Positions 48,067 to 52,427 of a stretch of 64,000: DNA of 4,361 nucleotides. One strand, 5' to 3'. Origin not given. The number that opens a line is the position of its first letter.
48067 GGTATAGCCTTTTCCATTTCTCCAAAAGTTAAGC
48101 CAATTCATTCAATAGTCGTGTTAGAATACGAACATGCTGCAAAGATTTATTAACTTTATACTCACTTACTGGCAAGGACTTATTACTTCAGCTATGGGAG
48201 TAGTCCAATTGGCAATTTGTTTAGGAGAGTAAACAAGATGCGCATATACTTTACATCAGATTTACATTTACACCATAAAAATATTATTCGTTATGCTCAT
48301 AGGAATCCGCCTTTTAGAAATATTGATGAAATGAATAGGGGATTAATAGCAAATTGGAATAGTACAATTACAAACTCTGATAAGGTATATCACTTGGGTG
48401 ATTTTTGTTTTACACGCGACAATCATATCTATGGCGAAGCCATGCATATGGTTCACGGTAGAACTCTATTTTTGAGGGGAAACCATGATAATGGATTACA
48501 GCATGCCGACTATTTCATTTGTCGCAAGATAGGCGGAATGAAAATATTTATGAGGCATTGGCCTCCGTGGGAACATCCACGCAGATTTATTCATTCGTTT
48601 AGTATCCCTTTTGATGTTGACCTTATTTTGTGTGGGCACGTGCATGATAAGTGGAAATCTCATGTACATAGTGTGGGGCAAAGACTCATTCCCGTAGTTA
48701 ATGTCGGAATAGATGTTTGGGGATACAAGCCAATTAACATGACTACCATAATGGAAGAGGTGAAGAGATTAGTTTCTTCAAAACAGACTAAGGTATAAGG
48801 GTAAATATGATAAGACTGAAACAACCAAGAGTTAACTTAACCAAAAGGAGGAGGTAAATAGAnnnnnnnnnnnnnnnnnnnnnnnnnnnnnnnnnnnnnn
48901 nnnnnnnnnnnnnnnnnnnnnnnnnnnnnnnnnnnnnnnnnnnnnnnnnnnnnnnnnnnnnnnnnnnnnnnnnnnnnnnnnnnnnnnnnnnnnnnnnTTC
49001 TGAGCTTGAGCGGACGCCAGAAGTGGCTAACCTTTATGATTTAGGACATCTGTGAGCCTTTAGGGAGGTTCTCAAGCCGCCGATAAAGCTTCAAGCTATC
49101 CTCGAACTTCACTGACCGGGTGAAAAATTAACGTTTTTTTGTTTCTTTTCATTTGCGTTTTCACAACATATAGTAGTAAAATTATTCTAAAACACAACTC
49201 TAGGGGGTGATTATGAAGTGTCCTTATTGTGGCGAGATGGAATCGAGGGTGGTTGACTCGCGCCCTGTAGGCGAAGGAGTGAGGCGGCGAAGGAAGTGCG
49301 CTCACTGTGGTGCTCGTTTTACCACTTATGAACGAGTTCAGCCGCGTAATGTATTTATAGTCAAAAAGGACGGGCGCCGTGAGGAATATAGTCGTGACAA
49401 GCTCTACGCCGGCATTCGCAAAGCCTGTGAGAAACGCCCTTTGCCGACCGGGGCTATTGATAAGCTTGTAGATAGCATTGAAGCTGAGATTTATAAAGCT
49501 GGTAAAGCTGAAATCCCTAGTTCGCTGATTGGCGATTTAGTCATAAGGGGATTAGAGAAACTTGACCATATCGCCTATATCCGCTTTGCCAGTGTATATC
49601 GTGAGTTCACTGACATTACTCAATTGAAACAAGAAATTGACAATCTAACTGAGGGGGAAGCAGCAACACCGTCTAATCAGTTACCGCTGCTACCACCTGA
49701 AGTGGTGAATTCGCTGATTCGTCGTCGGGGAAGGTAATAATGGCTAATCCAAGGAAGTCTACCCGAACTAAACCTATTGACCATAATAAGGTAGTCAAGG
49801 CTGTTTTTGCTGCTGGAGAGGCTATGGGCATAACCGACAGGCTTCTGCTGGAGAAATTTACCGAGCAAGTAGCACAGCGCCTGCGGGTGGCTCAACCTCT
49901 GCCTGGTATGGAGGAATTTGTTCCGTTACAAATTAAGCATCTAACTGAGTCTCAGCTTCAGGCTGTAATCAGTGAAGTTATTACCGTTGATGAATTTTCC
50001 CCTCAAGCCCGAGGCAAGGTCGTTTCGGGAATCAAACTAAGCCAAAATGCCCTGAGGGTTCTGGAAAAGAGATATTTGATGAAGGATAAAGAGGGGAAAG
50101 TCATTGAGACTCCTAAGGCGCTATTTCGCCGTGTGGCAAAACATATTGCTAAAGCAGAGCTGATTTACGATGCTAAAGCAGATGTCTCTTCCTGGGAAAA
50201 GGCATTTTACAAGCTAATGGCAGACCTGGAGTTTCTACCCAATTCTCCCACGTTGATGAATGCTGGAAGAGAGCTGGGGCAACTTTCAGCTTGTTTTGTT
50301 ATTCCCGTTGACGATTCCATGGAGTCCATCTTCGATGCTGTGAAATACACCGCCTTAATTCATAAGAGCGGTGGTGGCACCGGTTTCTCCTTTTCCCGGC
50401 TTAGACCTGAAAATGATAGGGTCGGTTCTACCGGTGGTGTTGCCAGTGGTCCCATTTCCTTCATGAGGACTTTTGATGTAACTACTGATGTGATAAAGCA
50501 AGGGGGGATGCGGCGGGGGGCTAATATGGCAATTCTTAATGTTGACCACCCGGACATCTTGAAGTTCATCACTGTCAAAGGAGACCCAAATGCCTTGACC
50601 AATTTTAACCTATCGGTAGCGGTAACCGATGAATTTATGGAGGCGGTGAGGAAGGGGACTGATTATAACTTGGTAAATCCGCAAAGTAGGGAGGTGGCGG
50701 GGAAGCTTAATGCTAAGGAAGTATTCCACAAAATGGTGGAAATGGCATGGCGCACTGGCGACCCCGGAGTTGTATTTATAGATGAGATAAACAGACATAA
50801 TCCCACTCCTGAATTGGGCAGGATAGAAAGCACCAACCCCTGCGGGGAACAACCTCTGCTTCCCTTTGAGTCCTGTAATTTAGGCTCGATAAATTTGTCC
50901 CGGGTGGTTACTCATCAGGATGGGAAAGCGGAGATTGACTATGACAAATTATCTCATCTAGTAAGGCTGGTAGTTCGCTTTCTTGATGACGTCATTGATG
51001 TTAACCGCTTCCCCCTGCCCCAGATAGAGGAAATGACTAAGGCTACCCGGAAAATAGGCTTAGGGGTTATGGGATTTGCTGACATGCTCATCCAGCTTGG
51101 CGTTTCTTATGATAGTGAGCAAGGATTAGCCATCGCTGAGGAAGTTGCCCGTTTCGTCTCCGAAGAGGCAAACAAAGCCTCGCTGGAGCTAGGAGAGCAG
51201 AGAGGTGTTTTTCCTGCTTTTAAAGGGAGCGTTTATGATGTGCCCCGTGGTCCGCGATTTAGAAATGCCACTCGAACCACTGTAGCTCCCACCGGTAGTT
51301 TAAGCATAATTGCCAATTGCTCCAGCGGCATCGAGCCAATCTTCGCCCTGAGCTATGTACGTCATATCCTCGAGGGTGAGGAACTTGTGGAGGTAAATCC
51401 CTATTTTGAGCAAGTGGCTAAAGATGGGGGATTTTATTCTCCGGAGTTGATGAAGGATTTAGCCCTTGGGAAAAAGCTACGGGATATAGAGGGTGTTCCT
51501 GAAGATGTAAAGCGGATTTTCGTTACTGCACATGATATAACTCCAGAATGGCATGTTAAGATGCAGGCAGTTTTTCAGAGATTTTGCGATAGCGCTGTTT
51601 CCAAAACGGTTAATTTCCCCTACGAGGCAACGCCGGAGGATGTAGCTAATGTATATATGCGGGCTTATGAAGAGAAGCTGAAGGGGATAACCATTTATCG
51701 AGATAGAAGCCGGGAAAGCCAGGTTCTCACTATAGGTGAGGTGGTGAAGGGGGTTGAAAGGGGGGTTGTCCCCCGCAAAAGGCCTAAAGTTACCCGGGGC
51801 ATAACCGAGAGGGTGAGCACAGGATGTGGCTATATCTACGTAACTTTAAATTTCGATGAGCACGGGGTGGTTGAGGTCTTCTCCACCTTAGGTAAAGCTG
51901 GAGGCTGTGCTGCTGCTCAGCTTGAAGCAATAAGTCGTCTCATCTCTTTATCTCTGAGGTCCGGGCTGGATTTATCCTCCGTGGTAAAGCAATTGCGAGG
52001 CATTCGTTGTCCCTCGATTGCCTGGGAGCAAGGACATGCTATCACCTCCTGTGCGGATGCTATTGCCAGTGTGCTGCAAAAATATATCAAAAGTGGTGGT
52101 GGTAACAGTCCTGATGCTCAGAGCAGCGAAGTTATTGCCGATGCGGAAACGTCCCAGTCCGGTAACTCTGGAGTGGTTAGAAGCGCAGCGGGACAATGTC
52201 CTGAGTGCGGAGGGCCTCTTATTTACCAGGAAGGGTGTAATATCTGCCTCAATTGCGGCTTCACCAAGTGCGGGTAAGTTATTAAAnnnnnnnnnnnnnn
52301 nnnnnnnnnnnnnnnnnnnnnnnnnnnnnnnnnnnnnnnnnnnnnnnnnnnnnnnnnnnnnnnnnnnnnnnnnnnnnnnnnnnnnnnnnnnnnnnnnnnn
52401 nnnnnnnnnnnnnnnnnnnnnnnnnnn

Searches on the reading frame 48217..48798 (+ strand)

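Call 45: search_protein_families(library=pfam, proteins=[window:48217-48798:+], max_evalue=0.001)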
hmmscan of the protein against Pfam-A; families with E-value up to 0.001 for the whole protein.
window:48217-48798:+ (193 aa): 2 families
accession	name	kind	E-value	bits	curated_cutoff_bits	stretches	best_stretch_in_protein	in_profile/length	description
PF12850.12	Metallophos_2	-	5.8e-08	33.3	27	1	8-153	1-124/154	Calcineurin-like phosphoesterase superfamily domain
PF00149.33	Metallophos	-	2.7e-05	25.1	21.5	0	8-144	1-190/191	Calcineurin-like phosphoesterase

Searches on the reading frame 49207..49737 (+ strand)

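Call 45: search_protein_families(library=pfam, proteins=[window:49207-49737:+], max_evalue=0.001)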
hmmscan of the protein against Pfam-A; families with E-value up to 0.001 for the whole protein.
window:49207-49737:+ (176 aa): 3 families
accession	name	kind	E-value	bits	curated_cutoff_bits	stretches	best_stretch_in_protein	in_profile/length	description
PF03477.21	ATP-cone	-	1.5e-21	77.2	25.8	1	50-136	2-87/88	ATP cone domain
PF22811.2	Zn_ribbon_NrdR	-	3.3e-18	65.8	27.2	1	3-42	1-42/42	Transcriptional repressor NrdR-like, N-terminal domain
PF13248.11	Zn_ribbon_3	-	0.00066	19.5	27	0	4-11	4-11/26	zinc-ribbon domain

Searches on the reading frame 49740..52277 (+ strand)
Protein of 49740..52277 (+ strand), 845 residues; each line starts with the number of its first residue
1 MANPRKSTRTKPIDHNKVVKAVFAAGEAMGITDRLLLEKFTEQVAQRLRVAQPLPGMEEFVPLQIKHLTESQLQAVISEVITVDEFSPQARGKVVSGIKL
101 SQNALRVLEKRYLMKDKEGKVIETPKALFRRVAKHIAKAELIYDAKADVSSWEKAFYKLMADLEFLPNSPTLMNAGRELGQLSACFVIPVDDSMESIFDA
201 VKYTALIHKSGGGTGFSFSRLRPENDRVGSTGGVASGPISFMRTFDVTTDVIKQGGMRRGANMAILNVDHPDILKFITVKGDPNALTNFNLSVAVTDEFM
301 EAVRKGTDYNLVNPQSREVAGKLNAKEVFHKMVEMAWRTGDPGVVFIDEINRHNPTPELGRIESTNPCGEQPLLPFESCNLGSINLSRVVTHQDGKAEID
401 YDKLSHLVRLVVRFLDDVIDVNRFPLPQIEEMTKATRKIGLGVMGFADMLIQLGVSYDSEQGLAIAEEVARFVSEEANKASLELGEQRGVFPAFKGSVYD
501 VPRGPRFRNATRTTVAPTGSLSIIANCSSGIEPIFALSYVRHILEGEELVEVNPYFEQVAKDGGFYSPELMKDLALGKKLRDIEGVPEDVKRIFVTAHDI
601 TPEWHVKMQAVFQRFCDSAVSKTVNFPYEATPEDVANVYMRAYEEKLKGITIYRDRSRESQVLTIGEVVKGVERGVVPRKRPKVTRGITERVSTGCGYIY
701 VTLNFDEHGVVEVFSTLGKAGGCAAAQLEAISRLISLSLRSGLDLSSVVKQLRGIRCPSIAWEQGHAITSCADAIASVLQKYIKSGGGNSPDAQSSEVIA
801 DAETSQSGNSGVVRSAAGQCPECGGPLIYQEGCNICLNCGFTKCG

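Call 45: search_protein_families(library=pfam, proteins=[window:49740-52277:+], max_evalue=0.001)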
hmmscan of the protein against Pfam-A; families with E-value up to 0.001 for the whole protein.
window:49740-52277:+ (845 aa): 3 families
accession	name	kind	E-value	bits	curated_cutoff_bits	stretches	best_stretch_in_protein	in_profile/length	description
PF02867.20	Ribonuc_red_lgC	-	3.9e-138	461.8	23.9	2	183-499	1-344/523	Ribonucleotide reductase, barrel domain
PF00317.26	Ribonuc_red_lgN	-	1.3e-25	89.7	28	1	99-180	2-77/77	Ribonucleotide reductase, all-alpha domain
PF12637.14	TSCPD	-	2.2e-23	82.8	22.8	1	690-782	5-87/88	TSCPD domain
